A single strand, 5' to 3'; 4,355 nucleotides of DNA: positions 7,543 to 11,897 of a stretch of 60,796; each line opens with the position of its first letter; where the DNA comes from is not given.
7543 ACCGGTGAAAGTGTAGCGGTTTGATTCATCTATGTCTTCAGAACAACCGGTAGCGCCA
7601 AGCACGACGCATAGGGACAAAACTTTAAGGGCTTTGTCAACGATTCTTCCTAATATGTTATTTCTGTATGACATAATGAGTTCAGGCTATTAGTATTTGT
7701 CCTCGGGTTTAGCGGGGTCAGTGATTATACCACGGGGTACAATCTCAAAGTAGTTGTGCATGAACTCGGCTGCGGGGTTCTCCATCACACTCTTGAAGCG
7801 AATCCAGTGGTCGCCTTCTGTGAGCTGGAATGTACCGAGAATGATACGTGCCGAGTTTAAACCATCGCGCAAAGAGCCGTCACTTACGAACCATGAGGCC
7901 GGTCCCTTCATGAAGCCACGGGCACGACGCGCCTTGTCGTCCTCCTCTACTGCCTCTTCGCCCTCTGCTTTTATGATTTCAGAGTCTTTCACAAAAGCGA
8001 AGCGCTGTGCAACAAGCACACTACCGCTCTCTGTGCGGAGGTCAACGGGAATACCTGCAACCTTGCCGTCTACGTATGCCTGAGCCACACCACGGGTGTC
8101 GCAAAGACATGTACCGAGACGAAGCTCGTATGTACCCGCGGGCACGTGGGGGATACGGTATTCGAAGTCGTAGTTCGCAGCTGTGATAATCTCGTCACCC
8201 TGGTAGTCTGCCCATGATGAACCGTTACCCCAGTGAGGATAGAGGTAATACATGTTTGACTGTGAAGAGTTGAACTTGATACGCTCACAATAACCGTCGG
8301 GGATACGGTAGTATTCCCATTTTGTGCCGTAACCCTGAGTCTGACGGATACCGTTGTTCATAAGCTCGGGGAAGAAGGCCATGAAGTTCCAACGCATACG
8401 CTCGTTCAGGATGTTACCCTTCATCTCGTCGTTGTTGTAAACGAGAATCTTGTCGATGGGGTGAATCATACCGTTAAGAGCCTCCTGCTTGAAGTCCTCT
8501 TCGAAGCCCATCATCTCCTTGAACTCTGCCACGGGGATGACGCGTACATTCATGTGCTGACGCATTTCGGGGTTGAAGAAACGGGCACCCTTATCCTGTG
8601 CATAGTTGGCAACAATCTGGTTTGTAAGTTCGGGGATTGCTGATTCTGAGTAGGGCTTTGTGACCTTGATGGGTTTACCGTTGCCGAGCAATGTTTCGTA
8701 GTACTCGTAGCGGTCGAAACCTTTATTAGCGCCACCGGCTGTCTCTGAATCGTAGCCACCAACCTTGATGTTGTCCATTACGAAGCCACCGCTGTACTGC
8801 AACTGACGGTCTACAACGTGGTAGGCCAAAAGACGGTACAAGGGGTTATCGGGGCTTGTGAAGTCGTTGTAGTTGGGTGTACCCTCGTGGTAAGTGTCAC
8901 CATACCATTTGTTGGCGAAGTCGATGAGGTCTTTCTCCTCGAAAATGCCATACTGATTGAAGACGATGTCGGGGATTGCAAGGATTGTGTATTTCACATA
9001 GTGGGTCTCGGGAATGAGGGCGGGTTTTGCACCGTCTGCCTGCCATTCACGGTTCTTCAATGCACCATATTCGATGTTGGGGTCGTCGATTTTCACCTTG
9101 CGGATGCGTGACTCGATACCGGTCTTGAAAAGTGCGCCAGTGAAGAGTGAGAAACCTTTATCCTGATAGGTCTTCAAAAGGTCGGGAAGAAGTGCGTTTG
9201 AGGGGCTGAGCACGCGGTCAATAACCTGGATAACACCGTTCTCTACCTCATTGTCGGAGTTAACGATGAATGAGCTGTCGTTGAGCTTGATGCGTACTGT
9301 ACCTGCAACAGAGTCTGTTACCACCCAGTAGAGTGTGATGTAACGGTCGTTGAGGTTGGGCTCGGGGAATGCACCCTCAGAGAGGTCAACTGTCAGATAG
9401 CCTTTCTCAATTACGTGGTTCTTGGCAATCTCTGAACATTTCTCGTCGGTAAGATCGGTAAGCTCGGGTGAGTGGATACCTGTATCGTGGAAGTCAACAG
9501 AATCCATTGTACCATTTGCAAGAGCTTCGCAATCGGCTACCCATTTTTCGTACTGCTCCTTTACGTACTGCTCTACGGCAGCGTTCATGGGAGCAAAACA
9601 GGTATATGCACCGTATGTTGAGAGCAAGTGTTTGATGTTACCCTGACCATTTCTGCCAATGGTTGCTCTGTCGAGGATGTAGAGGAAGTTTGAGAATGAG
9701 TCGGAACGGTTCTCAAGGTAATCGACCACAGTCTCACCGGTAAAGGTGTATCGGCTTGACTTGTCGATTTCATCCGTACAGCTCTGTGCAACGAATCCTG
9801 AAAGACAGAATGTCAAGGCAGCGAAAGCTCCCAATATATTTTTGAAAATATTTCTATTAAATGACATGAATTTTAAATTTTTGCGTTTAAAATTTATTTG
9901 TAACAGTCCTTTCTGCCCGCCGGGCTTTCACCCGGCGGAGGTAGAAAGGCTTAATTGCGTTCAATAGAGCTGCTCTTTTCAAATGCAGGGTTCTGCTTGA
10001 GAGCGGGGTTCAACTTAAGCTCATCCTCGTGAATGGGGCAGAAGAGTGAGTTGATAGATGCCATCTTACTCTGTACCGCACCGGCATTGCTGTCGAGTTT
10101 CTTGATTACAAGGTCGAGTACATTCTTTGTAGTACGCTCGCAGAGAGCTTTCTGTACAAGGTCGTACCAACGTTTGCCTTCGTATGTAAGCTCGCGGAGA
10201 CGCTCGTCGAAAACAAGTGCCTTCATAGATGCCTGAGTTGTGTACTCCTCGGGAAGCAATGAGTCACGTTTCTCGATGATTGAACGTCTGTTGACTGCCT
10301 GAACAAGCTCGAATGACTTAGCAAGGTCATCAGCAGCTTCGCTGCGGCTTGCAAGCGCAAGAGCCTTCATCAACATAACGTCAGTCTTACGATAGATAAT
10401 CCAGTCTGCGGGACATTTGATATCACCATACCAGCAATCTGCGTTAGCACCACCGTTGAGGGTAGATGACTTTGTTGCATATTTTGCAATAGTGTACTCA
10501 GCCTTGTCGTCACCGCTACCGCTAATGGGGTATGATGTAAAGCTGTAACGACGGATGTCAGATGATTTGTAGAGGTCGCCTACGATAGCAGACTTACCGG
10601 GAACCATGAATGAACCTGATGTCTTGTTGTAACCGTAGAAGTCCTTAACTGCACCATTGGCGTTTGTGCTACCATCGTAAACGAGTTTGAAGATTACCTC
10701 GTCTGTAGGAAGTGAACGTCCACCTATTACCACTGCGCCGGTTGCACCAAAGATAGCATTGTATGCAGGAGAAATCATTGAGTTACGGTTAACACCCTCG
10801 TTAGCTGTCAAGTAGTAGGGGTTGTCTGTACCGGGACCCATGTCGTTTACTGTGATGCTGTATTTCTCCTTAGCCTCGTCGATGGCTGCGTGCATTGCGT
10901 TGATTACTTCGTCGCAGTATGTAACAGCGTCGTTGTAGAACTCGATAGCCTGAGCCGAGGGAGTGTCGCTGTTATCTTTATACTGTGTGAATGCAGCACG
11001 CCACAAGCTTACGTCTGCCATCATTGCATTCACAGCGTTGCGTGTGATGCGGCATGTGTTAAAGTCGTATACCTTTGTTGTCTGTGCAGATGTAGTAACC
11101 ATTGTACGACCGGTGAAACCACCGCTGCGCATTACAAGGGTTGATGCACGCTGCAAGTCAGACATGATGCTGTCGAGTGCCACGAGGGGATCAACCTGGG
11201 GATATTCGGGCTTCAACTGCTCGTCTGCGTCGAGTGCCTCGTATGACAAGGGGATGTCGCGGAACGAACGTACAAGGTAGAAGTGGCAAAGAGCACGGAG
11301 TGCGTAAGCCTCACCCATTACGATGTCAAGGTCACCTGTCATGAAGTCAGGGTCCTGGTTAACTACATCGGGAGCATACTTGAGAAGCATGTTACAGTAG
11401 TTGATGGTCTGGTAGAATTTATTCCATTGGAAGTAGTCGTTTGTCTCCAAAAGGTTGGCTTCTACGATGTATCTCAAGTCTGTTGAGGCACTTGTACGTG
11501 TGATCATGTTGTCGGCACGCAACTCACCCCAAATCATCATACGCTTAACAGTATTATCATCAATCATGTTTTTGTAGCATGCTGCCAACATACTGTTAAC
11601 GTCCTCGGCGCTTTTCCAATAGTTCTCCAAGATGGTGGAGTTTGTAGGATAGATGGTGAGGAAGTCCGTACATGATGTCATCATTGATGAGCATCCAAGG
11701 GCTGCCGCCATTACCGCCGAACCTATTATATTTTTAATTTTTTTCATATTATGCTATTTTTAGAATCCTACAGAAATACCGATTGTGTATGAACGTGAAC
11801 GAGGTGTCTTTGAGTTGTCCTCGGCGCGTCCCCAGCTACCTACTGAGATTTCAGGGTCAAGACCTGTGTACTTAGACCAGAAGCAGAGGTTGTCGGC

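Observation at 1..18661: Fasciclin-rich, CAZyme-free double SusC/SusD operon: candidate undescribed surface capture/uptake system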

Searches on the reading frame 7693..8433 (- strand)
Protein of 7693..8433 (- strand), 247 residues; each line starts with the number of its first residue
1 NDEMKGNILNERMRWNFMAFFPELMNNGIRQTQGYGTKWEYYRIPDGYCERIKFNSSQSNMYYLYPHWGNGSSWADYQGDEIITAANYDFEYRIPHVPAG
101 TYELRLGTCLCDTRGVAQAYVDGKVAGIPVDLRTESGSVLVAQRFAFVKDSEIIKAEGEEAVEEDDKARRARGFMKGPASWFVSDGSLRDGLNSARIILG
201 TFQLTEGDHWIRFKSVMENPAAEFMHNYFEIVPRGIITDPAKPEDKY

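Call 78: search_protein_representatives(alignment_id=A3)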
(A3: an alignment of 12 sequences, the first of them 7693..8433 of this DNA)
Query: 12 sequences, 245 profile positions. Proteins with E-value up to 0.001 (for the whole library): 650; up to 1e-10: 473; up to 1e-30: 252. The best 150 are listed.
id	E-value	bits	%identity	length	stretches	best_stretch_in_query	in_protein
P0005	3.1e-112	390.3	-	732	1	1-245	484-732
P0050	4.0e-110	383.4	-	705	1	1-245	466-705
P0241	6.8e-96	336.8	-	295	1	1-245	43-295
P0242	7.9e-96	336.6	-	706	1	2-245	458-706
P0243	3.2e-94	331.3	-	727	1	2-245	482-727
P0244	1.2e-85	303.3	-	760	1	1-239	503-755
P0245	1.4e-84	299.7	-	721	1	1-245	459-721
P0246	1.7e-76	273.3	-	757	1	1-245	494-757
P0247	4.8e-73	262.0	-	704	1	1-245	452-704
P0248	4.9e-71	255.4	-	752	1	1-245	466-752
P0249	5.2e-70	252.0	-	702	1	1-244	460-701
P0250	3.8e-69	249.2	-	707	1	5-239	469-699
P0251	1.3e-68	247.5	-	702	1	2-237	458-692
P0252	4.0e-66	239.3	-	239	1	5-237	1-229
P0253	2.1e-63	230.4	-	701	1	1-237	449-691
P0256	1.6e-57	211.1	-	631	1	11-235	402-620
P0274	2.1e-49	184.6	-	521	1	2-236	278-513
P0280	3.8e-48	180.4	-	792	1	11-236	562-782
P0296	1.1e-44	169.1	-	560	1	4-244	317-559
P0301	5.3e-44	166.9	-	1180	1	11-244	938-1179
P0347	1.3e-39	152.4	-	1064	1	8-244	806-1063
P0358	1.6e-38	149.0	-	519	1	8-245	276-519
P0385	1.5e-36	142.5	-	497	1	9-239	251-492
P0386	1.9e-36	142.1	-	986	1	7-236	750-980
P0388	3.3e-36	141.3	-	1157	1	3-243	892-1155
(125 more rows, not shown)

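Call 79: search_protein_families(library=pfam, proteins=[P0256, P0274, P0280, P0296, P0301, P0347, P0386, P0388, P0358, P0385], max_evalue=0.01)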
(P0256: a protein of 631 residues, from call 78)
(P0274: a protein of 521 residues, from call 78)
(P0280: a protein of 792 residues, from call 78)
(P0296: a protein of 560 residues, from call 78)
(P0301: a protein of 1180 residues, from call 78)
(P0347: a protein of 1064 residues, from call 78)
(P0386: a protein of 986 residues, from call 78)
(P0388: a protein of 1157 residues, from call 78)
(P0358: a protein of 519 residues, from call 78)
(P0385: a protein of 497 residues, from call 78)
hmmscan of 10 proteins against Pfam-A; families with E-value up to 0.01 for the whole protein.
P0256 (631 aa): 1 family
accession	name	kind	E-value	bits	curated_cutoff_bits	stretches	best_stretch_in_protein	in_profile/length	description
PF02469.27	Fasciclin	-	3.2e-20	73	22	1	56-187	2-123/123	Fasciclin domain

P0274 (521 aa): 1 family
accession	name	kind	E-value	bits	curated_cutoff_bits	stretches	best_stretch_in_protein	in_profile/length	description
PF02469.27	Fasciclin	-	4.2e-07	30.6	22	1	7-49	87-123/123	Fasciclin domain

P0280 (792 aa): 1 family
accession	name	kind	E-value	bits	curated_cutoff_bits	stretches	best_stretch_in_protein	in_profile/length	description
PF03781.23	FGE-sulfatase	-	3.2e-47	161.8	23.3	1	64-314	5-254/255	Sulfatase-modifying factor enzyme 1-like domain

P0296 (560 aa): 0 families

P0301 (1180 aa): 1 family
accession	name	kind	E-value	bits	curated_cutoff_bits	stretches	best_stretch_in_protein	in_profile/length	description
PF13306.12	LRR_5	-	1.1e-47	161.5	27.7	3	302-410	11-121/127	BspA type Leucine rich repeat region (6 copies)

P0347 (1064 aa): 0 families

P0386 (986 aa): 0 families

P0388 (1157 aa): 1 family
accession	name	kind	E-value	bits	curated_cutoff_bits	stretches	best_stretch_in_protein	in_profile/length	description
PF13306.12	LRR_5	-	1.3e-50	171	27.7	4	269-360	8-101/127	BspA type Leucine rich repeat region (6 copies)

P0358 (519 aa): 0 families

P0385 (497 aa): 0 families
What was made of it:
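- Closest known: CBM84 xanthan-binding modules. Different: In the ten family members sampled, it was not attached to a recognised catalytic CAZyme domain (call 79).
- FAS1 and BspA-type LRR proteins, which share the same C-terminal module, are typical adhesin architectures (call 79).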

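Call 80: search_protein_families(library=pfam, alignment_id=A3, max_evalue=10)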
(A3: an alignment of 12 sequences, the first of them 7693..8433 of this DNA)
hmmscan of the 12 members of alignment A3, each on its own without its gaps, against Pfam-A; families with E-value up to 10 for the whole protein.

A. member 1, window:7693-8433:- (247 aa): 1 family
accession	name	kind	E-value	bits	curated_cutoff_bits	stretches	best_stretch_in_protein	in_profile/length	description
PF04151.21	PPC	-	0.088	14.1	25.9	1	58-106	25-68/70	Bacterial pre-peptidase C-terminal domain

B. families by the number of members that match (of 12 scanned): 3 families
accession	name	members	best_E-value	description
PF00908.23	dTDP_sugar_isom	1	0.026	dTDP-4-dehydrorhamnose 3,5-epimerase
PF05868.16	Rotavirus_VP7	1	0.06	Rotavirus major outer capsid protein VP7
PF04151.21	PPC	1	0.088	Bacterial pre-peptidase C-terminal domain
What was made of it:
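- Closest known: CBM84 xanthan-binding modules. Different: There is no Pfam CBM hit (call 80).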

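Call 81: find_encoding_contigs(protein=P0256, flank=10000, max_places=2)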
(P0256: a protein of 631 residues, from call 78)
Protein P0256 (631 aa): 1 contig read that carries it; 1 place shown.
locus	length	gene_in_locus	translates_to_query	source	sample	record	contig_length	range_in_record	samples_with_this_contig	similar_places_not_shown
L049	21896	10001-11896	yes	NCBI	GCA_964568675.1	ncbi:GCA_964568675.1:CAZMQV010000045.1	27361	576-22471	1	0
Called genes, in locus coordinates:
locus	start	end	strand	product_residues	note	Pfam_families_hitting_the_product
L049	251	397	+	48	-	-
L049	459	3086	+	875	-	PF02469:Fasciclin (faint)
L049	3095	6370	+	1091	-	PF13620:CarboxypepD_reg (weak), PF13715:CarbopepD_reg_2, PF07715:Plug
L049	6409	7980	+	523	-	PF14322:SusD-like_3, PF07980:SusD_RagB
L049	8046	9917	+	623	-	PF02469:Fasciclin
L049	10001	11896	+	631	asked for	PF02469:Fasciclin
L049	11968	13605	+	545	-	PF02469:Fasciclin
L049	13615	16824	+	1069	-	PF13715:CarbopepD_reg_2, PF07715:Plug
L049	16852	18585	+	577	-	PF07980:SusD_RagB (faint)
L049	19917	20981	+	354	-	PF12833:HTH_18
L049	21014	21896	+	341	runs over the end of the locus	PF12833:HTH_18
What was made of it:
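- On Polysaccharide utilisation locus (Sus-like system): The exception is two AraC-type genes 1.3 kb downstream in L049 only (call 81).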

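Call 82: find_encoding_contigs(protein=P0296, flank=10000, max_places=2)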
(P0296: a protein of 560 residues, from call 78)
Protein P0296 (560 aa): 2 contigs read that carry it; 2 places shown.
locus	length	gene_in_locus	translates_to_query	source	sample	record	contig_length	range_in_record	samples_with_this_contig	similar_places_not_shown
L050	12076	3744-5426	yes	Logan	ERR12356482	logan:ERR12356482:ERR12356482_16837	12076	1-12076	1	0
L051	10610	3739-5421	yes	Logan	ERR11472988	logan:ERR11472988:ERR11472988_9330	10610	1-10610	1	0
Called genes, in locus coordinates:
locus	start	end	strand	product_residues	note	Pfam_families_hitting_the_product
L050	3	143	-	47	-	?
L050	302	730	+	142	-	PF01741:MscL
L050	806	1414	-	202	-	PF01205:Impact_N, PF09186:DUF1949 (faint)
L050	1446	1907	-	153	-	PF01575:MaoC_dehydratas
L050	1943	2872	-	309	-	-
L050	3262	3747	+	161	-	-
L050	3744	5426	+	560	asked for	-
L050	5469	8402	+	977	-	PF02469:Fasciclin (faint)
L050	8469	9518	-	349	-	PF01757:Acyl_transf_3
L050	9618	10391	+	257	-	PF00196:GerE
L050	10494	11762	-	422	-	PF00111:Fer2, PF00970:FAD_binding_6 (faint), PF00175:NAD_binding_1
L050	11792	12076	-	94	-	?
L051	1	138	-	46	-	?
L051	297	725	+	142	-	PF01741:MscL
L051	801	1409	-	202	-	PF01205:Impact_N, PF09186:DUF1949 (faint)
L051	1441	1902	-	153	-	PF01575:MaoC_dehydratas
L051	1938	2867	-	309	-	-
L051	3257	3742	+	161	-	-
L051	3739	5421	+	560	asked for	-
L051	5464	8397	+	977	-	PF02469:Fasciclin (faint)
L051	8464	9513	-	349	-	PF01757:Acyl_transf_3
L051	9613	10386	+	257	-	PF00196:GerE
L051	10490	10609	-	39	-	?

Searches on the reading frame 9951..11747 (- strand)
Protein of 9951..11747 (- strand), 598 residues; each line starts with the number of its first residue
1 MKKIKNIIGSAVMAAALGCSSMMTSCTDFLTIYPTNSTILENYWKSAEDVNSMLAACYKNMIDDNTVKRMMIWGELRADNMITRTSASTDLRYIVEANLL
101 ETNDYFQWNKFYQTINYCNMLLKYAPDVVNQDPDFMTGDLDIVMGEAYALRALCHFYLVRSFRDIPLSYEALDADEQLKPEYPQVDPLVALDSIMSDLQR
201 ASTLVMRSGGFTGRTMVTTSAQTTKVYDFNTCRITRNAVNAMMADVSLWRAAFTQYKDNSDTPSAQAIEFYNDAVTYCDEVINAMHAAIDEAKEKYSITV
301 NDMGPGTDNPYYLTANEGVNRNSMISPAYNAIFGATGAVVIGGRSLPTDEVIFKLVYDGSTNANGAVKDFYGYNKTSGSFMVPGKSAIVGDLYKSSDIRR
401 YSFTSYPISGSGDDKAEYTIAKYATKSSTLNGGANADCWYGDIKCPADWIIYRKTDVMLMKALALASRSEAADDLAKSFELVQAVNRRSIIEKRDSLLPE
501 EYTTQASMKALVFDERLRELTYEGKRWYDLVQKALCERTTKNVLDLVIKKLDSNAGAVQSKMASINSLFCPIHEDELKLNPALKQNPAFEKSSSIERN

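Call 3: search_protein_families(library=pfam, proteins=[window:9951-11747:-], max_evalue=0.01)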
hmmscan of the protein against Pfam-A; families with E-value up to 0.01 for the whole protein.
window:9951-11747:- (598 aa): 2 families
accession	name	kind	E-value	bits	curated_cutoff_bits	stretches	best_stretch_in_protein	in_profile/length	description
PF14322.12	SusD-like_3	-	8.5e-15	55.9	27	1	28-206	1-166/191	Starch-binding associating with outer membrane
PF07980.17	SusD_RagB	-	1.3e-13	51.7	23.1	1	447-587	154-295/297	SusD family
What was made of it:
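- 9951..11747 (-): SusD1: SusD-family lipoprotein lid. SusD-like_3 (8.5e-15) and SusD_RagB (1.3e-13) (call 3).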

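Call 7: search_protein_families(library=ncbifam, proteins=[window:9951-11747:-], max_evalue=0.01)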
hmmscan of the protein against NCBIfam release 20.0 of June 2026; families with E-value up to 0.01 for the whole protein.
window:9951-11747:- (598 aa): 1 family
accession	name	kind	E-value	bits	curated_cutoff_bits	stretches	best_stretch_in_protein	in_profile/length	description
NF033072.0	NanU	exception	1.4e-13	50.8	425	2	15-173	10-164/521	SusD family outer membrane lipoprotein NanU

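Call 50: search_solved_structures(query=window:9951-11747:-, max_evalue=0.01)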
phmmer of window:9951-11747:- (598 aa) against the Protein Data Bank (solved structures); distinct sequences matched with E-value up to 0.01: 15.
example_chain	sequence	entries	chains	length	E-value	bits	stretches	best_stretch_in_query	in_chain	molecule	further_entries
9sje_B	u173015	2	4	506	3e-17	65.6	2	22-205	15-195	SusD homolog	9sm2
3hdx_A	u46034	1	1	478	1.1e-15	60.4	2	43-198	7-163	SusD superfamily protein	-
9sjj_A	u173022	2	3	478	1e-13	54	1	52-588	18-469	SusD homolog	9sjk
3otn_A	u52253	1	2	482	2.7e-12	49.3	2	444-588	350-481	SusD superfamily protein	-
3nqp_A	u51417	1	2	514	6.6e-11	44.7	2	338-589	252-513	SusD superfamily protein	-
3kez_A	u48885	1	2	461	3.3e-10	42.4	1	489-589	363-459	Putative sugar binding protein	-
4l7t_A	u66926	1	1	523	5e-10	41.8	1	18-168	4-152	NanU sialic acid binding protein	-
6gcz_A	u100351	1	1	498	6.1e-09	38.2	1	25-201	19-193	Starch-binding associating with outer membrane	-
8ypt_A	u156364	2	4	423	2.2e-08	36.4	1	26-161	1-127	Membrane protein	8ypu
3iv0_A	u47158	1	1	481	3.9e-07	32.3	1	106-254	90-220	SusD homolog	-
3i4g_A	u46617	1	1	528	5.1e-06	28.5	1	32-177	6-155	SusD-like carbohydrate binding protein BF1063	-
3jq0_A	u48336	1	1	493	6.3e-06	28.2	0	107-202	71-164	SusD superfamily protein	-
3ihv_A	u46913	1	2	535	6.8e-06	28.1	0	417-540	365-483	SusD homolog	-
3jq1_A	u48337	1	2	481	1.7e-05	26.8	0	41-174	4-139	SusD superfamily protein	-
3mcx_A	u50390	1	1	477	0.00024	23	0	475-587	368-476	SusD superfamily protein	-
